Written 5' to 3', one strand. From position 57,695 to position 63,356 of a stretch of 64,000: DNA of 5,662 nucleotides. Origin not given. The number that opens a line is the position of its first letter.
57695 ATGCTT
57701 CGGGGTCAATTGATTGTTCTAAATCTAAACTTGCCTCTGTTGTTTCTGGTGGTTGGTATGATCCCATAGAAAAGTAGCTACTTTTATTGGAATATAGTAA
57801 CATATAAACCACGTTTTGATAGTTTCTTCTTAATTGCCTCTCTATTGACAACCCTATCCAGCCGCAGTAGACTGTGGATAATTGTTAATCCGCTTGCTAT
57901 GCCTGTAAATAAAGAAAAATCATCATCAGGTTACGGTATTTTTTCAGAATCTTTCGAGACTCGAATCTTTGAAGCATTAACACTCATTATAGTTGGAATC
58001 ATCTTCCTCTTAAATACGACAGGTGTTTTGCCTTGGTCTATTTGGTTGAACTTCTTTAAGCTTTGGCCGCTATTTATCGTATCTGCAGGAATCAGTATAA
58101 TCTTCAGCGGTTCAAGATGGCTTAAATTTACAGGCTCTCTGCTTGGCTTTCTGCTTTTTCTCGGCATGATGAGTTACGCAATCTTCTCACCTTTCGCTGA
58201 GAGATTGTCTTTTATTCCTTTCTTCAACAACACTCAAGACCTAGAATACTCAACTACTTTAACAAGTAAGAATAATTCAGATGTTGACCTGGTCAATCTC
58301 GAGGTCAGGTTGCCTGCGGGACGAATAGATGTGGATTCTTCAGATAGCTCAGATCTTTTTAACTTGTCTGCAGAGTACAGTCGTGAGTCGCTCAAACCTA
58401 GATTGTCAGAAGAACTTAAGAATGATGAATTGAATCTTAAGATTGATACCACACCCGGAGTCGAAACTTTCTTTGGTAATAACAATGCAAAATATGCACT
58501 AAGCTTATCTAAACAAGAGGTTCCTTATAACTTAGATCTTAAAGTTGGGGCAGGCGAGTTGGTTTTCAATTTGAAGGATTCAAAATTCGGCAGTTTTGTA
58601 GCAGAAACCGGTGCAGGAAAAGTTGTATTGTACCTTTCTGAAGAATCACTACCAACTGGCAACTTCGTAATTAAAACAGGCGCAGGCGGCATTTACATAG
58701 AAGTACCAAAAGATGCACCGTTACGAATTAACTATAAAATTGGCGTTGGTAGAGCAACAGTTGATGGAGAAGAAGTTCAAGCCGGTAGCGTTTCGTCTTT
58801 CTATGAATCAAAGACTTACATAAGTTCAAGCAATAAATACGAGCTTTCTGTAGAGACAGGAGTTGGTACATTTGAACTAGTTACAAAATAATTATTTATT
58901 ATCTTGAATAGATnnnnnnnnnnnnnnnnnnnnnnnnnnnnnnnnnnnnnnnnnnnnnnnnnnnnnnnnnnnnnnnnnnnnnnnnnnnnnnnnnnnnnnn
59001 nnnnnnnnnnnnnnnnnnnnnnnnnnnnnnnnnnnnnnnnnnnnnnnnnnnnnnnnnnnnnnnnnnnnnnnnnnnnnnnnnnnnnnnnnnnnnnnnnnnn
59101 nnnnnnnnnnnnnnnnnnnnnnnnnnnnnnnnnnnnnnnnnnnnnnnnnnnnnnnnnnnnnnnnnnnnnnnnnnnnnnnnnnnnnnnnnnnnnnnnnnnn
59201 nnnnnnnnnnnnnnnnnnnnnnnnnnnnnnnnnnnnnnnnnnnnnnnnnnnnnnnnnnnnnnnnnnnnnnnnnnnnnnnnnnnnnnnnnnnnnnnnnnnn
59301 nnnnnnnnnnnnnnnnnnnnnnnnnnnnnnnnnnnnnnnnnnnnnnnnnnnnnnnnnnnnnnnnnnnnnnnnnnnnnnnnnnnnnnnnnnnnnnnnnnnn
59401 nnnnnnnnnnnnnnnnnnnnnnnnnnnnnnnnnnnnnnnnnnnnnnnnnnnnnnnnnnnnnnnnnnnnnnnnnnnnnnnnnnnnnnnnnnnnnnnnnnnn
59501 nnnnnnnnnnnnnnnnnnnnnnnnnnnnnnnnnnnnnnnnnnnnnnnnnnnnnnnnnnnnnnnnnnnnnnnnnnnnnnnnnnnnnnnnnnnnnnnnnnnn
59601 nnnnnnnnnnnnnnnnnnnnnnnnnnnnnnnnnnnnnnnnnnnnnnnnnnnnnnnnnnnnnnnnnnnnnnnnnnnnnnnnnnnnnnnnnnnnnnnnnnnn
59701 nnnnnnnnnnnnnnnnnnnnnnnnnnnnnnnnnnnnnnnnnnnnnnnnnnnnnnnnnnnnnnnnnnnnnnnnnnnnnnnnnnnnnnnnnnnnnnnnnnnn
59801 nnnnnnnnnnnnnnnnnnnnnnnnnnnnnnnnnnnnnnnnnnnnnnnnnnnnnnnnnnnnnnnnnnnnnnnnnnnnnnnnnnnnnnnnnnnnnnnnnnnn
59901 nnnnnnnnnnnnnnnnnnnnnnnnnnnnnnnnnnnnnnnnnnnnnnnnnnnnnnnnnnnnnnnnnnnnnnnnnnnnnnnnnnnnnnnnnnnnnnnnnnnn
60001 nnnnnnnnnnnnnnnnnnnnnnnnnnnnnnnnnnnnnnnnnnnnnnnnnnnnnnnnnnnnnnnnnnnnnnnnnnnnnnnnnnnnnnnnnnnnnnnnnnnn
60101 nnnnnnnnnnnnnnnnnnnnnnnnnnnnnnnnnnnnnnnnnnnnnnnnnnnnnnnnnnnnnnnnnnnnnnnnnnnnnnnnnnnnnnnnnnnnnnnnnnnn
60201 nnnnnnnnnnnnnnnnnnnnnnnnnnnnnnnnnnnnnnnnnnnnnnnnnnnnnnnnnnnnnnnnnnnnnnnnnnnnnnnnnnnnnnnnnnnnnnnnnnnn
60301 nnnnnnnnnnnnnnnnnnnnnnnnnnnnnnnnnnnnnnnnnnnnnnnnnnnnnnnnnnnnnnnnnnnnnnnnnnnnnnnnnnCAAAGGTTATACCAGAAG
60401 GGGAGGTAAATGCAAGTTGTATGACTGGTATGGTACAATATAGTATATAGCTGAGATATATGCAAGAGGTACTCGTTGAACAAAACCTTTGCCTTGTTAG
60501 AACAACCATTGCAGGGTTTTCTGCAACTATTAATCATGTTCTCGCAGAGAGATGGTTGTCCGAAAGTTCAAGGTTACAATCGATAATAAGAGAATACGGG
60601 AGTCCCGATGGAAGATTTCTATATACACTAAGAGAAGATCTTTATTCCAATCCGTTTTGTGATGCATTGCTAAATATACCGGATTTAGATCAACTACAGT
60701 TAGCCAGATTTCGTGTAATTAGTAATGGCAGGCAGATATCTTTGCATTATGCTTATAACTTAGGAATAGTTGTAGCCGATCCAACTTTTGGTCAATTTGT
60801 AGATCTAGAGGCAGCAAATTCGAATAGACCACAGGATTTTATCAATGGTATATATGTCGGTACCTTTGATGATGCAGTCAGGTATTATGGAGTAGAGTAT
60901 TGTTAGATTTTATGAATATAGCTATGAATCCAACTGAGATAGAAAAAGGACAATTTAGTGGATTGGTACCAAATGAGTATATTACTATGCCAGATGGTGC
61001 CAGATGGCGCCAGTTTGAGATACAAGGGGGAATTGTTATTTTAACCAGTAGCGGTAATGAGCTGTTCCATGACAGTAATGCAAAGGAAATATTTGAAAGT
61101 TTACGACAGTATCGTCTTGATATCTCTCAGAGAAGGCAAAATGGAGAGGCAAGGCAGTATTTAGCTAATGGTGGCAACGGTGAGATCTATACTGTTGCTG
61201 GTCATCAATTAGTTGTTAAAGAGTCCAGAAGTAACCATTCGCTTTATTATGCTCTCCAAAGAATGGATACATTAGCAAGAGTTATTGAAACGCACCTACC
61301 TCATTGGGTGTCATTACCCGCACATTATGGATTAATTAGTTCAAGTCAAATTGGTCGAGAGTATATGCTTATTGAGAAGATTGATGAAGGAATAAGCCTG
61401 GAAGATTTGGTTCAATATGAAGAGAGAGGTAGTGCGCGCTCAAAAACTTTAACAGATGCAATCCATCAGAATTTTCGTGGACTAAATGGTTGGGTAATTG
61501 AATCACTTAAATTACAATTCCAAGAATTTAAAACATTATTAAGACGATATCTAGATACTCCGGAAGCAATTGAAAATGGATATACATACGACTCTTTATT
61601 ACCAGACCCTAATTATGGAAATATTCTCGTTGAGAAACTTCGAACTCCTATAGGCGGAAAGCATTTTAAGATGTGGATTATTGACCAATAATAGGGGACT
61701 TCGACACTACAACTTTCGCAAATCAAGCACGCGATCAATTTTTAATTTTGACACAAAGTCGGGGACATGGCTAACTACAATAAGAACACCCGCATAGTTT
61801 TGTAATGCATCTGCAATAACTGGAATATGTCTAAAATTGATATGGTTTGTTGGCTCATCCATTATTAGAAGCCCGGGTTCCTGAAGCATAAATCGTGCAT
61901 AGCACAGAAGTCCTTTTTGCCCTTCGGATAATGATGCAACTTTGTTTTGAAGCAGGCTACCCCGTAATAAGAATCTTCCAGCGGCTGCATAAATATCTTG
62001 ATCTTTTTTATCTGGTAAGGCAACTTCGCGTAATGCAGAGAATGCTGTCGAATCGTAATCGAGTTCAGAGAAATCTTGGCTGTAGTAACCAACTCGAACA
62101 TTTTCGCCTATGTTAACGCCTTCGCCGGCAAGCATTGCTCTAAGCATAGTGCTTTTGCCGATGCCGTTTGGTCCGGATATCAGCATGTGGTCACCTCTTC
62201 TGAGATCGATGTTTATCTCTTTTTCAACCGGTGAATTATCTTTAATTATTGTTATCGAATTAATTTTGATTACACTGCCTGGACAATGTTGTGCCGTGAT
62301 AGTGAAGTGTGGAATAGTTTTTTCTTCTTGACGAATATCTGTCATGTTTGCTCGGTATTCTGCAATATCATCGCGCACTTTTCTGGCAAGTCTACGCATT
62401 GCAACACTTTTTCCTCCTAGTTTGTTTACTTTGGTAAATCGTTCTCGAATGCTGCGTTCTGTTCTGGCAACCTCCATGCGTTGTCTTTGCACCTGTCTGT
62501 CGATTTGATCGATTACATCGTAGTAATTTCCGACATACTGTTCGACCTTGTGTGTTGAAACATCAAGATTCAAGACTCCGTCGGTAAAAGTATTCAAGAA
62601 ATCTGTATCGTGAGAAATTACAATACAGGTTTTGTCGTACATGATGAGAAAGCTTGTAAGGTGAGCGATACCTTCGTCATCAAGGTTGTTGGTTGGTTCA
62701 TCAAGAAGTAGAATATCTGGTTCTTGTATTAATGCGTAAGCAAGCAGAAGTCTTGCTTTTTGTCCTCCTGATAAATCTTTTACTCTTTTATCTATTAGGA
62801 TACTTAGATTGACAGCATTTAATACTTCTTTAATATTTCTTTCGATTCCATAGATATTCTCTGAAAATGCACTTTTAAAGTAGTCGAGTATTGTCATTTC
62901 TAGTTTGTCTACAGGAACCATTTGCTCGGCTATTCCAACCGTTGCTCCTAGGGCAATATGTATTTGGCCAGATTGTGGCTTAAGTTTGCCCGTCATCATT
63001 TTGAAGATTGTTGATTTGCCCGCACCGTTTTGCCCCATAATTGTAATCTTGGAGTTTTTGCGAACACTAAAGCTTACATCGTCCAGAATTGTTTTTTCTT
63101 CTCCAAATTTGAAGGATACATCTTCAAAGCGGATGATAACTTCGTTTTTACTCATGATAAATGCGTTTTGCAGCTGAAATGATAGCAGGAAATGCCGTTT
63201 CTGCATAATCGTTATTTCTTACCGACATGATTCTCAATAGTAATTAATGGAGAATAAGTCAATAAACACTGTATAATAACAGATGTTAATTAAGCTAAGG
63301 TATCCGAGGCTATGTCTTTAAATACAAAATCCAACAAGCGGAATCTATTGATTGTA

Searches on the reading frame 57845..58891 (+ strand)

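Call 83: search_protein_families(library=pfam, proteins=[window:57845-58891:+], max_evalue=0.001)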
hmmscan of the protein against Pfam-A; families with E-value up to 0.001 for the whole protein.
window:57845-58891:+ (348 aa): 4 families
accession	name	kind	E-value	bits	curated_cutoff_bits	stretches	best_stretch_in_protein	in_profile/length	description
PF18917.5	LiaI-LiaF-like_TM1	-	1.6e-07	31.7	27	1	44-86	4-42/42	LiaI-LiaF-like transmembrane region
PF17115.11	Toast_rack_N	-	4.8e-07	30.4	22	1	149-236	5-92/92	N-terminal domain of toast_rack, DUF2154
PF09922.15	LiaF-like_C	-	5.9e-07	29.8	29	1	253-344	19-113/114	Cell wall-active antibiotics response LiaF, C-terminal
PF22570.1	LiaF-TM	-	2.8e-05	25.3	27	1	44-113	3-71/98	LiaF transmembrane domain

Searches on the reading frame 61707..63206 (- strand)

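Call 83: search_protein_families(library=pfam, proteins=[window:61707-63206:-], max_evalue=0.001)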
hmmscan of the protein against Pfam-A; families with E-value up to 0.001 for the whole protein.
window:61707-63206:- (499 aa): 19 families
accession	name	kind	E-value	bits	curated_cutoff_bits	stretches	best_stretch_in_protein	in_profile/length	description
PF00005.33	ABC_tran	-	5.8e-47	160.2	25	2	41-173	1-137/137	ABC transporter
PF13304.12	AAA_21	-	9.9e-12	46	27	0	409-480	221-298/304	AAA domain, putative AbiEii toxin, Type IV TA system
PF02463.25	SMC_N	-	2.2e-10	40.8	40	0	54-207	27-205/220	RecF/RecN/SMC N terminal domain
PF13555.12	AAA_29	-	2.2e-09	37.4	27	0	333-359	17-43/61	P-loop containing region of AAA domain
PF13401.12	AAA_22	-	1.1e-07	32.7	27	0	54-187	8-108/130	AAA domain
PF13476.12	AAA_23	-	1.2e-07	33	27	0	331-359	13-40/201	AAA domain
PF03193.22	RsgA_GTPase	-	7.1e-07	29.6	30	0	43-84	99-139/174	RsgA GTPase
PF20720.3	nSTAND3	-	1.3e-06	28.6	27.2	0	47-100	13-64/155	Novel STAND NTPase 3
PF01926.29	MMR_HSR1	-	4.8e-06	27.1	21.9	0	53-139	1-84/113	50S ribosome-binding GTPase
PF13191.12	AAA_16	-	1.5e-05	26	32.6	0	337-360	23-46/167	AAA ATPase domain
PF01580.24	FtsK_SpoIIIE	-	2e-05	24.6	24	0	329-360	29-61/221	FtsK/SpoIIIE family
PF13175.12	AAA_15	-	3e-05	24.3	32.1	0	329-358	15-43/374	AAA ATPase domain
PF13514.12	AAA_27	-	5.8e-05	23.2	22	0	331-359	19-47/206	AAA domain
PF25199.1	nSTAND_NTPase5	-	0.00022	21.5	34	0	337-358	40-61/145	Novel STAND NTPase 5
PF13173.12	AAA_14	-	0.00027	21.4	27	0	341-378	5-38/129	AAA domain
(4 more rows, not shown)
